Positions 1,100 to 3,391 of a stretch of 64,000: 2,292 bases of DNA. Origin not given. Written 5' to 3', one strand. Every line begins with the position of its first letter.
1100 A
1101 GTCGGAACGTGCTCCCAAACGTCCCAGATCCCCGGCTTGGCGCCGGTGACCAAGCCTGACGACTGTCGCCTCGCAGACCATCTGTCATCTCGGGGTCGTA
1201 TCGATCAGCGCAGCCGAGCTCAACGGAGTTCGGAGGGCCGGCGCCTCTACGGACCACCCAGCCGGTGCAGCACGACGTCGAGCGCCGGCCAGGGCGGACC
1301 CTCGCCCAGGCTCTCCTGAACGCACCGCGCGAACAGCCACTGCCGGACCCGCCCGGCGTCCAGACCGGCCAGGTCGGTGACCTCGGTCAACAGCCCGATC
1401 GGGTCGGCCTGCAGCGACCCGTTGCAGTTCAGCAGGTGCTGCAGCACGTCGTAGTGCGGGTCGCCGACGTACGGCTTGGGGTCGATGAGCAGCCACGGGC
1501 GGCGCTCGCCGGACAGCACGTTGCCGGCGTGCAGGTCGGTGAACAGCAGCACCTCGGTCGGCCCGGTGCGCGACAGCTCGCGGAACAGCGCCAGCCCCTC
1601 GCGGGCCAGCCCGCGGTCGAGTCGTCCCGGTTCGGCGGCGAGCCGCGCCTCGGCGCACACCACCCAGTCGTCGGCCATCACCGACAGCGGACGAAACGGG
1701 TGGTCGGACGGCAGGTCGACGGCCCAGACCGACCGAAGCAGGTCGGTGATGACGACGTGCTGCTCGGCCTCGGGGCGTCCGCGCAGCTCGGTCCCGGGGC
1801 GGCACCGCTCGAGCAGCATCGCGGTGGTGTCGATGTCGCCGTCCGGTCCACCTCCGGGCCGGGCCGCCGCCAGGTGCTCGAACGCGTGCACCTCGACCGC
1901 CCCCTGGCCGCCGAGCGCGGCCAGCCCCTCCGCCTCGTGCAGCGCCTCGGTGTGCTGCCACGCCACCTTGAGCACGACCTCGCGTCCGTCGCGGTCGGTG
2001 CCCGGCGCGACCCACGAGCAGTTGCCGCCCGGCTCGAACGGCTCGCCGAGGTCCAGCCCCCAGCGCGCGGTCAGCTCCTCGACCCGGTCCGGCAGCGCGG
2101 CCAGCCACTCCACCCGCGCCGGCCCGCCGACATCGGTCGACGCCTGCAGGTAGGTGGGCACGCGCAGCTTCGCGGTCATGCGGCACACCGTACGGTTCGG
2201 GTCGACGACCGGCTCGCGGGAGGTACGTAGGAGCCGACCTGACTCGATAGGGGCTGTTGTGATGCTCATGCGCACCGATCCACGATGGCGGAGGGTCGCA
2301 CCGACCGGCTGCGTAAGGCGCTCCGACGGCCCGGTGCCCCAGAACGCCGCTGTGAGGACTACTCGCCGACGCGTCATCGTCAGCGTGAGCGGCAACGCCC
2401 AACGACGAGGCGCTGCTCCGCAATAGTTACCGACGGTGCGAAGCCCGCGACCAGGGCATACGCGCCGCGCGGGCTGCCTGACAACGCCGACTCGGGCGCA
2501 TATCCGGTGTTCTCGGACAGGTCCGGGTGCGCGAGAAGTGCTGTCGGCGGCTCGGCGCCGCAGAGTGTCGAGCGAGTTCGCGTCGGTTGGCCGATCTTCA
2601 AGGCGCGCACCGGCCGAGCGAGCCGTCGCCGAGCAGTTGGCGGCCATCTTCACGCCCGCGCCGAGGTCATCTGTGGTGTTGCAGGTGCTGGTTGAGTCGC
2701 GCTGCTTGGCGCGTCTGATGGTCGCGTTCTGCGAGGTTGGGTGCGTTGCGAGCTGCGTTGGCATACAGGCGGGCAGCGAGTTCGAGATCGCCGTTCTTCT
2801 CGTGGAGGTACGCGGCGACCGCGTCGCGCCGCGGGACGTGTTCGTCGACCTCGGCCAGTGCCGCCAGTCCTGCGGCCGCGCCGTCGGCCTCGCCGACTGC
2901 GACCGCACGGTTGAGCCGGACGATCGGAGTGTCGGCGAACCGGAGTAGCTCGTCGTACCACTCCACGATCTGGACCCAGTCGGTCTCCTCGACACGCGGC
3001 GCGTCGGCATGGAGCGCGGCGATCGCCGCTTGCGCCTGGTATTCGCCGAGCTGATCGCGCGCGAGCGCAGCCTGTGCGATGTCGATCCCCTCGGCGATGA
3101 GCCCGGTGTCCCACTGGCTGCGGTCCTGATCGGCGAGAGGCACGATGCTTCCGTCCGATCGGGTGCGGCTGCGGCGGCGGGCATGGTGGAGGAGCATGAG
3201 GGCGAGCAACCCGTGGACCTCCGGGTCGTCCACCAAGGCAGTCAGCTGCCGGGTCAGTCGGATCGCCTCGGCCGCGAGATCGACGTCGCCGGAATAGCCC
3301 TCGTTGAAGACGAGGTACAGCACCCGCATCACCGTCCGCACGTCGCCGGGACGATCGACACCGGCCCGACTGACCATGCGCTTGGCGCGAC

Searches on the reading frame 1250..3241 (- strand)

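Call 28: search_protein_families(library=pfam, proteins=[window:1250-3241:-], max_evalue=0.001)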
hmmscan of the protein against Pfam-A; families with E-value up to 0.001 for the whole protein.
window:1250-3241:- (664 aa): 1 family
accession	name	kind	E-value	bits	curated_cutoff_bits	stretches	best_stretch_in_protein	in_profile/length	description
PF04655.20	APH_6_hur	-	3e-15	56.7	27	1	405-641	12-242/252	Aminoglycoside/hydroxyurea antibiotic resistance kinase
